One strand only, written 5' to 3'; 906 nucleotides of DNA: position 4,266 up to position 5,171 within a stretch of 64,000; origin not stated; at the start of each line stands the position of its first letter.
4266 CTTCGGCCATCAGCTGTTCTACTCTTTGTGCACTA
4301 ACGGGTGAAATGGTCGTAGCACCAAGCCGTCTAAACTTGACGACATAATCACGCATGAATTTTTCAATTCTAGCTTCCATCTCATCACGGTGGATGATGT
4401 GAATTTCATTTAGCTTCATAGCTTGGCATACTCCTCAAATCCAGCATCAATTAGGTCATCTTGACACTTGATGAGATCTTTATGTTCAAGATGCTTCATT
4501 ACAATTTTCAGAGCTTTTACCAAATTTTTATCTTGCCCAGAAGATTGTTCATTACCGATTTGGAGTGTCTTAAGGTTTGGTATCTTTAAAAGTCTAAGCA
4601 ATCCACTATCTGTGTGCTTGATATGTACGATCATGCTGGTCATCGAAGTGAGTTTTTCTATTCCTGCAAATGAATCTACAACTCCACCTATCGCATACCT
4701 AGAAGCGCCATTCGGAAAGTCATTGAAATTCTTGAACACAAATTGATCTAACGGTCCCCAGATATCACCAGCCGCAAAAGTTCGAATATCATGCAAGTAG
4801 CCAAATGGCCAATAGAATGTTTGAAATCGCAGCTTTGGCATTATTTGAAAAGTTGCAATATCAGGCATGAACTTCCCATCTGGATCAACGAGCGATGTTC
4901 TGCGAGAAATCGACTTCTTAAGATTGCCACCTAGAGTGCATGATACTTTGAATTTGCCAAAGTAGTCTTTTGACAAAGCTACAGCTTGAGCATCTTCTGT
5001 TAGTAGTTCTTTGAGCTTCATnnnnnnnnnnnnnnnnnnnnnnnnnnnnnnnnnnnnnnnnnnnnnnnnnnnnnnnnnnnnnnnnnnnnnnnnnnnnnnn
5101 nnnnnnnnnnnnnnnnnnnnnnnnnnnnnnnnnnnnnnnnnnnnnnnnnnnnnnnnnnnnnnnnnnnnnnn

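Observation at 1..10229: Tandem array of 17 paralogous LRR-like genes with invariant C-terminal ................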

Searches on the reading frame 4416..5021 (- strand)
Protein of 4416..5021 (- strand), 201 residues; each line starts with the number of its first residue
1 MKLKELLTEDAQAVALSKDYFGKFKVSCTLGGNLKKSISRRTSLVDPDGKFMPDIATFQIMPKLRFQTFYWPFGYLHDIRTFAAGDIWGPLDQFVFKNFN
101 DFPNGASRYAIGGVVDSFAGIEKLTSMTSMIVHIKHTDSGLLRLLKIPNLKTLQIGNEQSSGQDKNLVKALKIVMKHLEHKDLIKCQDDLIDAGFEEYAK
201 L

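Call 6: search_protein_families(library=pfam, proteins=[window:4416-5021:-], max_evalue=1)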
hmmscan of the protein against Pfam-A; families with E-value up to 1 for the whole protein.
window:4416-5021:- (201 aa): 0 families

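Call 7: search_protein_families(library=phrogs, proteins=[window:4416-5021:-], max_evalue=0.01)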
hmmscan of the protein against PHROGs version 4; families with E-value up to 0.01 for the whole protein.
window:4416-5021:- (201 aa): 0 families

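Call 9: search_dna_similar(collection=phages, query=window:4416-5021:-, mode=protein, max_evalue=0.001, max_rows=30)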
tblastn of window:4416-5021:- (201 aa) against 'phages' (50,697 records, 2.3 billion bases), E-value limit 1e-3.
No match.

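Call 12: find_homologous_proteins(query=A1, max_evalue=0.001)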
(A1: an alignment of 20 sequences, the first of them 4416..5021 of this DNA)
Query A1 (20 sequences) (201 aa, profile of the alignment): 14 proteins with E <= 0.001 among 4081 candidates.
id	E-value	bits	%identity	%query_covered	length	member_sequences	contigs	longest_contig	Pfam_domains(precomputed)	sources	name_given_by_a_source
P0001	2.8e-51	193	99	100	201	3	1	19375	-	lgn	-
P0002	9.3e-43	165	52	31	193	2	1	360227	-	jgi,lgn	-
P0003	1.3e-42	164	28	52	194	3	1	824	-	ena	-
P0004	3.6e-40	156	39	32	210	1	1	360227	-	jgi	-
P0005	3.4e-39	153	29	71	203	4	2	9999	-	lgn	-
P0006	6.5e-39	152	34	53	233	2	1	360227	-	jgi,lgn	-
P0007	1.4e-35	141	36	58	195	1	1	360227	-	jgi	-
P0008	1.6e-33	135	34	54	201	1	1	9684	-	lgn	-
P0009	2.9e-24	104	29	100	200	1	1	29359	-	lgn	-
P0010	8.9e-23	99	41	36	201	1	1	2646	-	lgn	-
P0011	1.5e-21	95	34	45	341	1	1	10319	-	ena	-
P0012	1.1e-16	80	31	43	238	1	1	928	-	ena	-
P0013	2.2e-16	79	31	43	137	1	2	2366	-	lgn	-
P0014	5.6e-8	51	71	10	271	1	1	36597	-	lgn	-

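Call 16: search_protein_families(library=pfam, proteins=[P0011, P0012, P0013, P0014, P0007, P0008, P0009, P0010], max_evalue=1)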
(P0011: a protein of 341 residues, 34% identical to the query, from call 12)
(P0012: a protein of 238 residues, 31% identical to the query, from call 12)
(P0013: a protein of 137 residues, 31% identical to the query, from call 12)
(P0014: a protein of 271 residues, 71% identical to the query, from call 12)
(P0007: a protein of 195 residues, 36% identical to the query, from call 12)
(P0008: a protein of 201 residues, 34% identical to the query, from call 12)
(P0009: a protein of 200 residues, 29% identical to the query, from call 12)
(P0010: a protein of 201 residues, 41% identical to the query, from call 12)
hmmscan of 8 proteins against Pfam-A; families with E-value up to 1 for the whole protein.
P0011 (341 aa): 4 families
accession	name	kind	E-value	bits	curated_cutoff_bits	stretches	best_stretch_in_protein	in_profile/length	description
PF04940.18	BLUF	-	0.006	17.1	25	0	34-67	25-59/92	Sensors of blue-light using FAD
PF17783.7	CvfB_WH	-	0.024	14.8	22.9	0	25-56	6-37/58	CvfB-like winged helix domain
PF11868.13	DUF3388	-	0.033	14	25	0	157-180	50-73/190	Protein of unknown function (DUF3388)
PF21367.3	ZNF512_zf-C2H2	-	0.99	10.2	27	0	118-126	6-14/20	Zinc finger 512, zinc fingers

P0012 (238 aa): 3 families
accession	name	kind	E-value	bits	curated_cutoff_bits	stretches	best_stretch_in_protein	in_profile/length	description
PF23547.1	Zn_ribbon_FGT1_1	-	0.012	15.6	27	1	118-131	16-29/35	FORGETTER1 first zinc ribbon domain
PF13901.12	RH_dom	-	0.13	12.6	28.1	0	121-151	7-37/206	Rubicon Homology Domain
PF01462.23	LRRNT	-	0.78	9.9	25.8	0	38-48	13-23/28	Leucine rich repeat N-terminal domain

P0013 (137 aa): 0 families

P0014 (271 aa): 1 family
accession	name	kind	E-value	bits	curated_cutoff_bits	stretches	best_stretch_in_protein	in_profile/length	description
PF23952.1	LRR_EndoS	-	0.0018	19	27.9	1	165-223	9-66/116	Endo-beta-N-acetylglucosaminidase EndoS LRR domain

P0007 (195 aa): 3 families
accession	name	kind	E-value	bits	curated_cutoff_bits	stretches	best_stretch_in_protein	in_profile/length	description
PF12799.13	LRR_4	-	0.00059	20.5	27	1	140-154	19-36/44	Leucine Rich repeats (2 copies)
PF23952.1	LRR_EndoS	-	0.018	15.7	27.9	1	100-126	26-52/116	Endo-beta-N-acetylglucosaminidase EndoS LRR domain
PF06925.17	MGDG_synth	-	0.18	12.3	25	1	12-59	27-74/169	Monogalactosyldiacylglycerol (MGDG) synthase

P0008 (201 aa): 2 families
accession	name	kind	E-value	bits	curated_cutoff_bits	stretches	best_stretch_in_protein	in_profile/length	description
PF23952.1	LRR_EndoS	-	0.0032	18.1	27.9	1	108-137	27-56/116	Endo-beta-N-acetylglucosaminidase EndoS LRR domain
PF12799.13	LRR_4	-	0.028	15.1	27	0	104-135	1-32/44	Leucine Rich repeats (2 copies)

P0009 (200 aa): 1 family
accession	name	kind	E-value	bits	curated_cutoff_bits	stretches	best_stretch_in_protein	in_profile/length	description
PF13060.11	DUF3921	-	0.18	12.3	25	1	156-171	11-26/58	Protein of unknown function (DUF3921)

P0010 (201 aa): 1 family
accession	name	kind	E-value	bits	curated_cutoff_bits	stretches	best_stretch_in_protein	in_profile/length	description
PF22823.1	MrpR_C_cat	-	0.044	13.9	27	0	113-175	4-66/213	MrpR, C-terminal catalytic domain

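Call 17: find_encoding_contigs(protein=P0007, flank=10000, max_places=4)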
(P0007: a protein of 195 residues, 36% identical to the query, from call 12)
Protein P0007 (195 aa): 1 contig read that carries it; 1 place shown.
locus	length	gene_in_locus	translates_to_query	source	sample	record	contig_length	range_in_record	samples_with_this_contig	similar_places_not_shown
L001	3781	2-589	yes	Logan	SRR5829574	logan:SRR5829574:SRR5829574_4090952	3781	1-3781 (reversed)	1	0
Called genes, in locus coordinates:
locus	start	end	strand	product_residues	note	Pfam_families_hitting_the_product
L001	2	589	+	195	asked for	?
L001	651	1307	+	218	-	-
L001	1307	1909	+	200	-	-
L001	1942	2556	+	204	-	-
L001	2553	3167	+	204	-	-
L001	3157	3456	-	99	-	-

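Call 19: search_protein_representatives(alignment_id=A1)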
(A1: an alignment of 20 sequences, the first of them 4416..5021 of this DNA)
Query: 20 sequences, 202 profile positions. Proteins with E-value up to 0.001 (for the whole library): 2967; up to 1e-10: 628; up to 1e-30: 43. The best 150 are listed.
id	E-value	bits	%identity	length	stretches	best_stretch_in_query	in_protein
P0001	8.8e-52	192.5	-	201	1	1-202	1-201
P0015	6.5e-51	189.7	-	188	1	16-202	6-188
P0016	1.3e-49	185.4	-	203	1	1-202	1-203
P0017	5.7e-49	183.3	-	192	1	1-201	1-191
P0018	1.5e-48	182.0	-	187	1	21-202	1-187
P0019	1.7e-46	175.2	-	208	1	1-202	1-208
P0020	3.5e-46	174.2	-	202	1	17-202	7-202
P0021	1.3e-45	172.4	-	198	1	1-202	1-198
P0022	3.5e-45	171.0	-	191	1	1-202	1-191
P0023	4.3e-45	170.7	-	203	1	1-202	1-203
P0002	3.0e-43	164.7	-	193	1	1-202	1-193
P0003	4.1e-43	164.2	-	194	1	1-202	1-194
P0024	7.1e-42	160.2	-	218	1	1-202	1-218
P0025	5.0e-41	157.4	-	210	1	1-202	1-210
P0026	1.0e-40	156.4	-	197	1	1-202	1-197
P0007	4.6e-36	141.2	-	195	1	1-202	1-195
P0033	2.4e-35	138.9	-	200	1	1-202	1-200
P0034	5.9e-35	137.6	-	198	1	1-202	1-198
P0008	5.0e-34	134.5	-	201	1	1-202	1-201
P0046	1.0e-31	127.0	-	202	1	1-202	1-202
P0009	9.4e-25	104.3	-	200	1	1-202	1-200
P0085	1.8e-24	103.3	-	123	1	88-202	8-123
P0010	2.8e-23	99.4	-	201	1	1-202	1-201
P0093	3.4e-23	99.2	-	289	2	97-202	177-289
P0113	5.8e-21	91.9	-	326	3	86-202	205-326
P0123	5.3e-20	88.8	-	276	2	114-202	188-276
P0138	6.3e-19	85.3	-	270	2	88-202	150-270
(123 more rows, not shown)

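Call 21: predict_structure(alignment_id=A1)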
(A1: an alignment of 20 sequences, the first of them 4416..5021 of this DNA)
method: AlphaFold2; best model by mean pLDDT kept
length: 201 residues; sequences in the alignment: 20
mean_pLDDT: 88.2   pTM: 0.83
mean pLDDT of the five models: 88.2, 87.1, 85.6, 84.9, 84.9
residues with pLDDT >= 90: 127; 70-90: 54; 50-70: 20; < 50: 0
segments of 3 or more residues with pLDDT < 50: none
pLDDT, mean of each block of 10 residues (from residue 1): 60 83 90 63 75 89 93 89 87 91 94 95 97 92 98 87 89 98 98 96 87
secondary structure, 60 per line:
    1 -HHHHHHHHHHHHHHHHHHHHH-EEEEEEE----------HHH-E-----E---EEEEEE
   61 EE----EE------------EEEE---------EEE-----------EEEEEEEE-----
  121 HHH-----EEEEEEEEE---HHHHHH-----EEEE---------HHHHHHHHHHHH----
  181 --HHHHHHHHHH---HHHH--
elements in order: H2-22 E24-30 E55-62 E81-84 E94-96 E108-115 E129-137 H141-146 E152-155 H165-176 H183-192 H196-199

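Call 29: fold_search(model_id=the predicted structure, library=viral)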
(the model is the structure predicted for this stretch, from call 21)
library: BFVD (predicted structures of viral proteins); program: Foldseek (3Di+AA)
matches with E <= 10: 251; with E <= 0.001: 6
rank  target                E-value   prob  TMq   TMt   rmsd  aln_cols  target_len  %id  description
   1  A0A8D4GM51            2.4e-06  1.00  0.42  0.30   8.9       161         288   20  (no name in the UniProt tables at hand)
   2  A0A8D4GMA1            5.6e-05  1.00  0.66  0.57   5.4       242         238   13  (no name in the UniProt tables at hand)
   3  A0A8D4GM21            9.3e-05  1.00  0.42  0.34   7.5       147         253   16  (no name in the UniProt tables at hand)
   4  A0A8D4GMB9            6.7e-04  1.00  0.46  0.47   4.6       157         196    7  (no name in the UniProt tables at hand)
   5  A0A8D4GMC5            7.1e-04  1.00  0.43  0.42   4.2       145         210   14  (no name in the UniProt tables at hand)
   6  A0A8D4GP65            8.4e-04  1.00  0.45  0.32   6.7       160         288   22  (no name in the UniProt tables at hand)
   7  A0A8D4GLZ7            2.8e-03  1.00  0.44  0.39  10.8       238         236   15  (no name in the UniProt tables at hand)
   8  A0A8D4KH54            1.3e-02  1.00  0.47  0.48   3.9       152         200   11  (no name in the UniProt tables at hand)
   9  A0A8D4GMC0            1.8e-02  1.00  0.47  0.49   4.7       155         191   14  (no name in the UniProt tables at hand)
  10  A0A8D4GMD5            1.9e-02  0.96  0.40  0.42   7.8       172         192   10  (no name in the UniProt tables at hand)
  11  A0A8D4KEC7            3.3e-02  0.94  0.40  0.39   7.4       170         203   17  (no name in the UniProt tables at hand)
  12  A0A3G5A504            3.7e-02  0.30  0.23  0.18  12.3       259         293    9  Leucine-rich repeat protein [Homavirus sp.]
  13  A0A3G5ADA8            5.5e-02  0.97  0.31  0.19   6.1       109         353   12  Leucine-rich repeat protein [Satyrvirus sp.]
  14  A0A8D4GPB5            5.5e-02  0.89  0.38  0.38   6.4       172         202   12  (no name in the UniProt tables at hand)
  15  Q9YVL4                5.8e-02  0.80  0.31  0.24   8.7       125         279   10  ORF MSV228 leucine rich repeat gene family protein, similar to Amsacta moorei entomopoxvirus Q3 ORF SW:P28854 [Melanoplus sanguinipes entom…
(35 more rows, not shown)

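Call 30: list_cluster_members(proteins=[P0011, P0013, P0014, P0093, P0113, P0123, P0138, P0085, P0015, P0033])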
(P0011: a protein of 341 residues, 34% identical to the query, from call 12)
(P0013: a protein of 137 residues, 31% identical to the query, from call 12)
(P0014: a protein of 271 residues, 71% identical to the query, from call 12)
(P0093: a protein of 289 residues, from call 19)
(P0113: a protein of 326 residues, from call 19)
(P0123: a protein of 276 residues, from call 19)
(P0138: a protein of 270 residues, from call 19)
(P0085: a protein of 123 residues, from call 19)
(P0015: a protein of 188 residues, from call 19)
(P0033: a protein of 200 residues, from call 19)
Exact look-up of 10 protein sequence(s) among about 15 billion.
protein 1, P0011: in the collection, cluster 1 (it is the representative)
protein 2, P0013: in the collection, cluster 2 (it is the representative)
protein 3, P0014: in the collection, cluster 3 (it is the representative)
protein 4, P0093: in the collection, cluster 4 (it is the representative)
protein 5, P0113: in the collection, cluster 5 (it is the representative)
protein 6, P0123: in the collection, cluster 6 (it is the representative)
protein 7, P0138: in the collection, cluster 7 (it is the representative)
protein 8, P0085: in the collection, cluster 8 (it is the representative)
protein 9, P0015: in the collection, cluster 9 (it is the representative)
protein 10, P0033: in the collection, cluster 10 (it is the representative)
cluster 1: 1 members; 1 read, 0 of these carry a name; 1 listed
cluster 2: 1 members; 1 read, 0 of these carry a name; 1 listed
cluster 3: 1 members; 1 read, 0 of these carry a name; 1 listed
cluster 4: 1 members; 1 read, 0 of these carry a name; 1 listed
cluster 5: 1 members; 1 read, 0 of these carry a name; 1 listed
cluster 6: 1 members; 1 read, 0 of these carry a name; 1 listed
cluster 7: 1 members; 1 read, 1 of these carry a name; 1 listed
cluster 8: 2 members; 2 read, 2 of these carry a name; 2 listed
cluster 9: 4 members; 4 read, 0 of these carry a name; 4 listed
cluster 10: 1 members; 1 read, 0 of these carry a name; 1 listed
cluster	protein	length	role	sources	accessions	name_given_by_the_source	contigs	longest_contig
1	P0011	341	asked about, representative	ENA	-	-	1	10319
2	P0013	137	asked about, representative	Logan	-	-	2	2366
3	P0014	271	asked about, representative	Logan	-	-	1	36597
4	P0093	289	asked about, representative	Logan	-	-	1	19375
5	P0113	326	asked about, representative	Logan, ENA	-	-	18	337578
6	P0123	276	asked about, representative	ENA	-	-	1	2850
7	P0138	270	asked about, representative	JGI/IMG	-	hypothetical protein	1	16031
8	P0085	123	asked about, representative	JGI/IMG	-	hypothetical protein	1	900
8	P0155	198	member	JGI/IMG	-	hypothetical protein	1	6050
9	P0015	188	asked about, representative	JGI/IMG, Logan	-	-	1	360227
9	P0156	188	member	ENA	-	-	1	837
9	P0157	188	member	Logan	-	-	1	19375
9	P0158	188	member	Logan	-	-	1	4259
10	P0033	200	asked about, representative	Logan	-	-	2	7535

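Call 31: search_dna_similar(collection=phages, query=P0011, mode=protein, max_evalue=0.01, max_rows=30)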
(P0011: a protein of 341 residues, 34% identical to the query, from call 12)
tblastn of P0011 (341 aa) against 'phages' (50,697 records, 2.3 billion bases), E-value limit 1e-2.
Records with a match: 23; places in all: 70; records where one place covers at least 80% of the query: 0.
Best place of each record, by identity: <60% 23.
By first word of the organism name: Prevotella 15; uncultured 4; Vibrio 3; Ralstonia 1.
By host as written in the record: Prevotella sp. 15; - 4; Vibrio alginolyticus CECT 521 2; Ralstonia solanacearum 1; Vibrio sp. 1.
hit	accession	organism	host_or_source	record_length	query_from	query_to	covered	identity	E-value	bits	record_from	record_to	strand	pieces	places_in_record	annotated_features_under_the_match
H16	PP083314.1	Vibrio phage VB_VaC_SRILMA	Vibrio alginolyticus CECT 521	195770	46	221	52%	44.3%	2e-30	127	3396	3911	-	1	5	hypothetical protein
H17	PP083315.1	Vibrio phage VB_VaC_TDDLMA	Vibrio alginolyticus CECT 521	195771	46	221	52%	44.3%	2e-30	127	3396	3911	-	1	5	hypothetical protein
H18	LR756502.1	uncultured phage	metagenomic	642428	10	220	61%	36.5%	2e-5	101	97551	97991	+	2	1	record has no annotation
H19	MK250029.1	Prevotella phage Lak-C1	Prevotella sp.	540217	19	286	70%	31.7%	5e-5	100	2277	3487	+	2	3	record has no annotation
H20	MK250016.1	Prevotella phage Lak-A1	Prevotella sp.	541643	19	286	70%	31.7%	5e-5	100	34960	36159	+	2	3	record has no annotation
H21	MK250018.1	Prevotella phage Lak-A1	Prevotella sp.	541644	19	286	70%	31.7%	5e-5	100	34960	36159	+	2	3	record has no annotation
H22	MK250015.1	Prevotella phage Lak-A1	Prevotella sp.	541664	19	286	70%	31.7%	5e-5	100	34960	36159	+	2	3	record has no annotation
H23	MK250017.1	Prevotella phage Lak-A1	Prevotella sp.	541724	19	286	70%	31.7%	5e-5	100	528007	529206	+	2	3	record has no annotation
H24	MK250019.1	Prevotella phage Lak-A2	Prevotella sp.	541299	19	286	70%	31.7%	1e-4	99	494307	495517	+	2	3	record has no annotation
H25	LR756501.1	uncultured phage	metagenomic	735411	18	262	70%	31.3%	1e-4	94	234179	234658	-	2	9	record has no annotation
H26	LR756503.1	uncultured phage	metagenomic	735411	18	262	70%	31.3%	1e-4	94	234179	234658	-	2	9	record has no annotation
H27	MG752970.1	Ralstonia phage RsoM2USA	Ralstonia solanacearum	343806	137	341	60%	32.4%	6e-15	82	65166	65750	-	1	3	hypothetical protein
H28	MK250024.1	Prevotella phage Lak-B5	Prevotella sp.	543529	39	221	54%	28.5%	4e-4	48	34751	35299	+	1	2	record has no annotation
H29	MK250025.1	Prevotella phage Lak-B6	Prevotella sp.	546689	39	221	54%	28.5%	4e-4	48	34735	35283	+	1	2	record has no annotation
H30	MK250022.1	Prevotella phage Lak-B3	Prevotella sp.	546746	39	221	54%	28.5%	4e-4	48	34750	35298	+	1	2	record has no annotation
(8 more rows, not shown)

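Call 32: get_annotated_region(hit=H27, flank=12000)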
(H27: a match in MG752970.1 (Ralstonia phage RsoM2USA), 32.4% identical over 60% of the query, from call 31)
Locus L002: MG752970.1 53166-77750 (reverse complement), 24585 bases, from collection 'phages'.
description: Ralstonia phage RsoM2USA, complete genome.
organism: Ralstonia phage RsoM2USA (NCBI taxid 2070027)
taxonomy: Viruses; Duplodnaviria; Heunggongvirae; Uroviricota; Caudoviricetes
host: Ralstonia solanacearum; source: soil; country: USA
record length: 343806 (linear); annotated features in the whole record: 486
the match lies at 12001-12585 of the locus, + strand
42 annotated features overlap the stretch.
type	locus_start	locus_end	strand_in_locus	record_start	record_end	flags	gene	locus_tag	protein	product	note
CDS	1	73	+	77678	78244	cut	-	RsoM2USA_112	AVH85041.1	hypothetical protein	-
CDS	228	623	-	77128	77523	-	-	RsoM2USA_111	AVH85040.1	hypothetical protein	-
CDS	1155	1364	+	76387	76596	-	-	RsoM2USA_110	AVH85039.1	hypothetical protein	-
CDS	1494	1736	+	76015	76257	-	-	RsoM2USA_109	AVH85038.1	hypothetical protein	-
CDS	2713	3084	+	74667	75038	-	-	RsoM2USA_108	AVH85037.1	hypothetical protein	-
CDS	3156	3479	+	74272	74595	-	-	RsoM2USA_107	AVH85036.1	hypothetical protein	-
CDS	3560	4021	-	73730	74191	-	-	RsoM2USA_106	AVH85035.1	hypothetical protein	-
CDS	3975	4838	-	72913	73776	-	-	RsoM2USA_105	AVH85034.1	hypothetical protein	-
CDS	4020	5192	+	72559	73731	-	-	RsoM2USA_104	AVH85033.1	hypothetical protein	-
CDS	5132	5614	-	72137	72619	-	-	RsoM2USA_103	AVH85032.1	hypothetical protein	-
CDS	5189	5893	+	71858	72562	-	-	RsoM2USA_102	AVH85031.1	hypothetical protein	-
CDS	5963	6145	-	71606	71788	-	-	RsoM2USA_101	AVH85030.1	hypothetical protein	-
CDS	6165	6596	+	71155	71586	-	-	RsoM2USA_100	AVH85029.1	hypothetical protein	-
CDS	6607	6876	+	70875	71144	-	-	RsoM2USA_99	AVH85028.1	hypothetical protein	-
CDS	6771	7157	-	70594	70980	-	-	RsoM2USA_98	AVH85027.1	hypothetical protein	-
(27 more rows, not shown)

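Call 41: find_encoding_contigs(protein=P0002, flank=10000, max_places=4)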
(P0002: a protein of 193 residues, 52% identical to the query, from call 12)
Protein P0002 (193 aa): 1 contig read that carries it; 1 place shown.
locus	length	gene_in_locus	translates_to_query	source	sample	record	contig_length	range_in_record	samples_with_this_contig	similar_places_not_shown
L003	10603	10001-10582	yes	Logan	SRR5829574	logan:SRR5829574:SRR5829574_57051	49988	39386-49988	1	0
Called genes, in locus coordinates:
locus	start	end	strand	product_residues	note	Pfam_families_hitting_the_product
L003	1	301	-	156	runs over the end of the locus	-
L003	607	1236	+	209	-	-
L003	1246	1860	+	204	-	-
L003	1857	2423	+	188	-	-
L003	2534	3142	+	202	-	-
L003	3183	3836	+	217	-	-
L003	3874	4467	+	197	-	-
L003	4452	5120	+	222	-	-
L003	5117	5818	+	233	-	-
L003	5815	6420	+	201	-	-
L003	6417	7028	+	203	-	-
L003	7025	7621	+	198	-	-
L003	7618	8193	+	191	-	-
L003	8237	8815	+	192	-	-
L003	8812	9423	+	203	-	-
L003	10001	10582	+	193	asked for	-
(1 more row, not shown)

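Call 42: find_encoding_contigs(protein=P0001, flank=10000, max_places=4)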
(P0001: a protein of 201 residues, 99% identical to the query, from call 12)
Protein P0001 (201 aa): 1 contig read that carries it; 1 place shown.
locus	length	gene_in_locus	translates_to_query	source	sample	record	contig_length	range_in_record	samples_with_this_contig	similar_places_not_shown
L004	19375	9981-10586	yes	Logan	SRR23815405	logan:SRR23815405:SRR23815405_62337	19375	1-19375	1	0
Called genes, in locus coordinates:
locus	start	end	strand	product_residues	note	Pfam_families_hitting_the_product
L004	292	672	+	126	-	-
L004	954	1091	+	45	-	-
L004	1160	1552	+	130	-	-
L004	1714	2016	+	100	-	-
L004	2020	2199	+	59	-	-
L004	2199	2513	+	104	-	-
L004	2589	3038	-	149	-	-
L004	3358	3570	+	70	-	-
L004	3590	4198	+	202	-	-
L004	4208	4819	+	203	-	-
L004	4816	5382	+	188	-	-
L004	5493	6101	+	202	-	-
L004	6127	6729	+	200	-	-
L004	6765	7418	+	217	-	-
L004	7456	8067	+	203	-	-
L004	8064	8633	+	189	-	-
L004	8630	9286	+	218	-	-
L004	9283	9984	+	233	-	-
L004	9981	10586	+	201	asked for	-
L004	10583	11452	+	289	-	-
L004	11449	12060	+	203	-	-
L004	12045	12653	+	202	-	-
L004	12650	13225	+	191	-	-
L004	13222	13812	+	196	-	-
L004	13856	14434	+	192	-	-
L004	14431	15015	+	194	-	-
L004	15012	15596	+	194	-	-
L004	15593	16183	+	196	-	-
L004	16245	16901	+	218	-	-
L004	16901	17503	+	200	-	-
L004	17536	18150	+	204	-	-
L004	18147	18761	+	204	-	-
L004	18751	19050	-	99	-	-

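Call 48: find_related_loci(query=A1, collection=viral_contigs, flank=10000)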
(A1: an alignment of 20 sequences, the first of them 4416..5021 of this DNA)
Query A1 (201 aa) in viral_contigs; peptide patterns used: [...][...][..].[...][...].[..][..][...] (x = any residue, [..] = any of these).
59 stretches matched a pattern; 4 encode a relative of the query (tblastn E <= 1e-3); 4 distinct loci.
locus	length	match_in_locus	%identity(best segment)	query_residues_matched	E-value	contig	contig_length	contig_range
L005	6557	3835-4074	37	123-201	1e-9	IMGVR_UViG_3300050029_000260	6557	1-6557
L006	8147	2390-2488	52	169-201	1e-7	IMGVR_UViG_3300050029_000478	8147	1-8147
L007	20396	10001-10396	34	94-200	1e-7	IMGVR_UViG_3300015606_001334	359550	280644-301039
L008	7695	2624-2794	33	139-201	7e-5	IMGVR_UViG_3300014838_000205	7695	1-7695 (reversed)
